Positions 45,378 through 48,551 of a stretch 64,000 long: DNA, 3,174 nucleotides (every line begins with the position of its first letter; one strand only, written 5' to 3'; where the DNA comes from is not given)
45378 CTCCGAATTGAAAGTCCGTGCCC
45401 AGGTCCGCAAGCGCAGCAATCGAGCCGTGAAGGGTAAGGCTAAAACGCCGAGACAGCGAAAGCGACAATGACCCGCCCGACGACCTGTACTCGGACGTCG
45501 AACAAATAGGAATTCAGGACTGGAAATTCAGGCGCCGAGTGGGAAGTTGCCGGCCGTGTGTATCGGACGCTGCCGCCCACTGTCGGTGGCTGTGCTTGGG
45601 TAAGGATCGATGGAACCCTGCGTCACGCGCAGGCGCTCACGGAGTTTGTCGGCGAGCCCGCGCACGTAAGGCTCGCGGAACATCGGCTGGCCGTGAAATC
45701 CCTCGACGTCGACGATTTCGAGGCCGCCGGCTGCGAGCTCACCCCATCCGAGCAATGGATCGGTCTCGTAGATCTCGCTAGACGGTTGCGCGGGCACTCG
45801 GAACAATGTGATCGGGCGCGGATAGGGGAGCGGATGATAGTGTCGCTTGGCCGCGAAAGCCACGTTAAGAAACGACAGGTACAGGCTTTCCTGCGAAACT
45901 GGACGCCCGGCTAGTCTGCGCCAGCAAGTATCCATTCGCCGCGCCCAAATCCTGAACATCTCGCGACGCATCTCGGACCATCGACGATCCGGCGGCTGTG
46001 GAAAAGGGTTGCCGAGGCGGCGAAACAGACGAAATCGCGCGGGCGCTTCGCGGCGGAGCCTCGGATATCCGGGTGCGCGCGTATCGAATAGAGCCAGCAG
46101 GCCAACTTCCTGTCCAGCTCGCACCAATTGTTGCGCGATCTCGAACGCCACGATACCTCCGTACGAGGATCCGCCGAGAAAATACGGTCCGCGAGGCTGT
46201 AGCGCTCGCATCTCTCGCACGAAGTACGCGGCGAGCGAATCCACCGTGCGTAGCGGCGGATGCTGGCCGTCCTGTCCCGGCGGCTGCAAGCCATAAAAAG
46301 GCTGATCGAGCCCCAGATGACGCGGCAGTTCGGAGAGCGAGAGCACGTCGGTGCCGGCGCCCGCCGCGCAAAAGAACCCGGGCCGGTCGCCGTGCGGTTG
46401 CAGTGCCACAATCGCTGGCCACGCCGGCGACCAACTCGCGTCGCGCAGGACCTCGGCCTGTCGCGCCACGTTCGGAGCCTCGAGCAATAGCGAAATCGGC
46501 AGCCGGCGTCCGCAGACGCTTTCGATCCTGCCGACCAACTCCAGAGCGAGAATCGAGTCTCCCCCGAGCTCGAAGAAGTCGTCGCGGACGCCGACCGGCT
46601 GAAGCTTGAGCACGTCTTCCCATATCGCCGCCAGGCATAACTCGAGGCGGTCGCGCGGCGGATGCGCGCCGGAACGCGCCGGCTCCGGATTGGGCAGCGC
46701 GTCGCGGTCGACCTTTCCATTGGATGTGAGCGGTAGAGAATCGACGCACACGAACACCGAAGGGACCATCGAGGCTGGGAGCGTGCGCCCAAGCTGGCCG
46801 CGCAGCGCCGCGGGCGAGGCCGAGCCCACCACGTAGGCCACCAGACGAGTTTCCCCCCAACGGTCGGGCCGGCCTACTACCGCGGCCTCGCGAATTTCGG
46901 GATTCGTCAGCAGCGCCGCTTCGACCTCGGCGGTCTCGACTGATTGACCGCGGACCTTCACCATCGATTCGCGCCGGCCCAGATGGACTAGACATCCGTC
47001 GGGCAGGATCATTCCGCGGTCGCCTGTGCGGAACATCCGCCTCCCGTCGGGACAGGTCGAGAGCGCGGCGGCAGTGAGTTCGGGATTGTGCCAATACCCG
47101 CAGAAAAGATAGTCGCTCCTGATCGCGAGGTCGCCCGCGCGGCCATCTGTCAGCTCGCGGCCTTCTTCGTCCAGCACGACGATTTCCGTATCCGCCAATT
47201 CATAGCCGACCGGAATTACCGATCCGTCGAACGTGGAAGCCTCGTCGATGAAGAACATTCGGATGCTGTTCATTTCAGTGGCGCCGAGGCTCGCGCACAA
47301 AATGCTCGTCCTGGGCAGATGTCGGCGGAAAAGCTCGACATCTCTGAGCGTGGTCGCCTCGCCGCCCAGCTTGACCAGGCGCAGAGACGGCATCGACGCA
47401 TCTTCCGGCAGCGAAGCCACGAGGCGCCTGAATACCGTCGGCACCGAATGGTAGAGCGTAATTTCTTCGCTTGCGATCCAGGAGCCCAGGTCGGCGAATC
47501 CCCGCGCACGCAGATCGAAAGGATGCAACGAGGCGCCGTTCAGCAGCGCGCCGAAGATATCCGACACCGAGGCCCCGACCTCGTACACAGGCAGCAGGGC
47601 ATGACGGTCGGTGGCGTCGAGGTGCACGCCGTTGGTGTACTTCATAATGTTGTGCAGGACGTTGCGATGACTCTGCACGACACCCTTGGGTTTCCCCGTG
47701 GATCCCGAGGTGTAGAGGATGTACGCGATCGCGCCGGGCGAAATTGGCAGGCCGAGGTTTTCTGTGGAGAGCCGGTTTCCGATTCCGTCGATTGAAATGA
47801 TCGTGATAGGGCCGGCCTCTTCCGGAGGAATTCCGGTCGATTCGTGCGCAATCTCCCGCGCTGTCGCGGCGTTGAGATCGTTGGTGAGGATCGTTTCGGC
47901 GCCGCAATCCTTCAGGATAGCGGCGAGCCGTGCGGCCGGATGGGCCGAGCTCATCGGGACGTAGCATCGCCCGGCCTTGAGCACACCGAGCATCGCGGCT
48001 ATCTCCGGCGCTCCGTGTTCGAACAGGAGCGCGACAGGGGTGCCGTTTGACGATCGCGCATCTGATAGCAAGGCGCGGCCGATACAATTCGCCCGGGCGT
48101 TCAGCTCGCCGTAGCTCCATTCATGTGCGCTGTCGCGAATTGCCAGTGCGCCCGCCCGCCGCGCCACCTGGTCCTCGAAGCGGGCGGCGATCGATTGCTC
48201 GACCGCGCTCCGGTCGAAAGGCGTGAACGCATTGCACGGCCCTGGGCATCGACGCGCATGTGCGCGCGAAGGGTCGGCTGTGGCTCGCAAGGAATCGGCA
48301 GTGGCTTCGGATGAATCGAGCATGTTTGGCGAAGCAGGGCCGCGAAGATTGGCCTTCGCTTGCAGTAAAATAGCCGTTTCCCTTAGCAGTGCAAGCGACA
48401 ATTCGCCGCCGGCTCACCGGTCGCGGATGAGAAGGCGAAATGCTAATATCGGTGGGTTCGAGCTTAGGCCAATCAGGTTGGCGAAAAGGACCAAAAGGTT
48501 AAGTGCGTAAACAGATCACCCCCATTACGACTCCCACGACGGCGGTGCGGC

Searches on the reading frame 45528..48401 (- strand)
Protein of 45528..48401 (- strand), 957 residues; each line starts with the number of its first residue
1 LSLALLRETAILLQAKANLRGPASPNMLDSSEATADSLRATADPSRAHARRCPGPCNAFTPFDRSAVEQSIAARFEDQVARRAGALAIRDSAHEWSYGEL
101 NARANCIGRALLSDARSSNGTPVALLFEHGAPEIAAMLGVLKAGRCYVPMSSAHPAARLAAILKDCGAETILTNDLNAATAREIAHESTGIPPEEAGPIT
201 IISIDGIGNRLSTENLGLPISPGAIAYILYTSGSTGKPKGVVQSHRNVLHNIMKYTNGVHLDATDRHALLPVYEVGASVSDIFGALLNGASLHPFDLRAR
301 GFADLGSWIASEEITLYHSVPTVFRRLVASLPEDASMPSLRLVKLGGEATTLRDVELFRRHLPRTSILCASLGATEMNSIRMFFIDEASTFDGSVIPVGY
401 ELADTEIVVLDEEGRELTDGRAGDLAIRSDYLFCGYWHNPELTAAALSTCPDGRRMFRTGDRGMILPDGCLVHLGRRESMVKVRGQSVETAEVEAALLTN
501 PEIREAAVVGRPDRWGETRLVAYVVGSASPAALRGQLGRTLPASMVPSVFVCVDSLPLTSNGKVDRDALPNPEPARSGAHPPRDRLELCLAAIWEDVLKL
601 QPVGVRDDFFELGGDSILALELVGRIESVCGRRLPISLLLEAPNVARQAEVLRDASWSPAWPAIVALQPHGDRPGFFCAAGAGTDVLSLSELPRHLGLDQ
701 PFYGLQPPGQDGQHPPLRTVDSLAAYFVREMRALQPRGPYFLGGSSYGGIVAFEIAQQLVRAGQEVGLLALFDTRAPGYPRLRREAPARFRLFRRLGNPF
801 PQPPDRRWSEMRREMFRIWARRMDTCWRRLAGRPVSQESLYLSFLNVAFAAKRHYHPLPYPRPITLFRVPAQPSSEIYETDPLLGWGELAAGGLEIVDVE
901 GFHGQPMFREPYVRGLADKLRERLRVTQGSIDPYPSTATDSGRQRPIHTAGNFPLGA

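Call 54: search_protein_families(library=pfam, proteins=[window:45528-48401:-], max_evalue=0.0001)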
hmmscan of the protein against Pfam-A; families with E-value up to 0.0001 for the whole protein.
window:45528-48401:- (957 aa): 4 families
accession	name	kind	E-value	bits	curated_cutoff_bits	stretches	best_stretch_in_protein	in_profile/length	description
PF00501.34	AMP-binding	-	2.8e-62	211.2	29.9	1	75-437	1-384/384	AMP-binding enzyme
PF00975.26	Thioesterase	-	1.7e-20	74.6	26.4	1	677-779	4-107/226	Thioesterase domain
PF13193.12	AMP-binding_C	-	4.8e-15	56.7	24.5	1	492-563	1-76/76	AMP-binding enzyme C-terminal domain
PF00550.31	PP-binding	-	5.5e-14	52.6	20.8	1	590-651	3-66/67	Phosphopantetheine attachment site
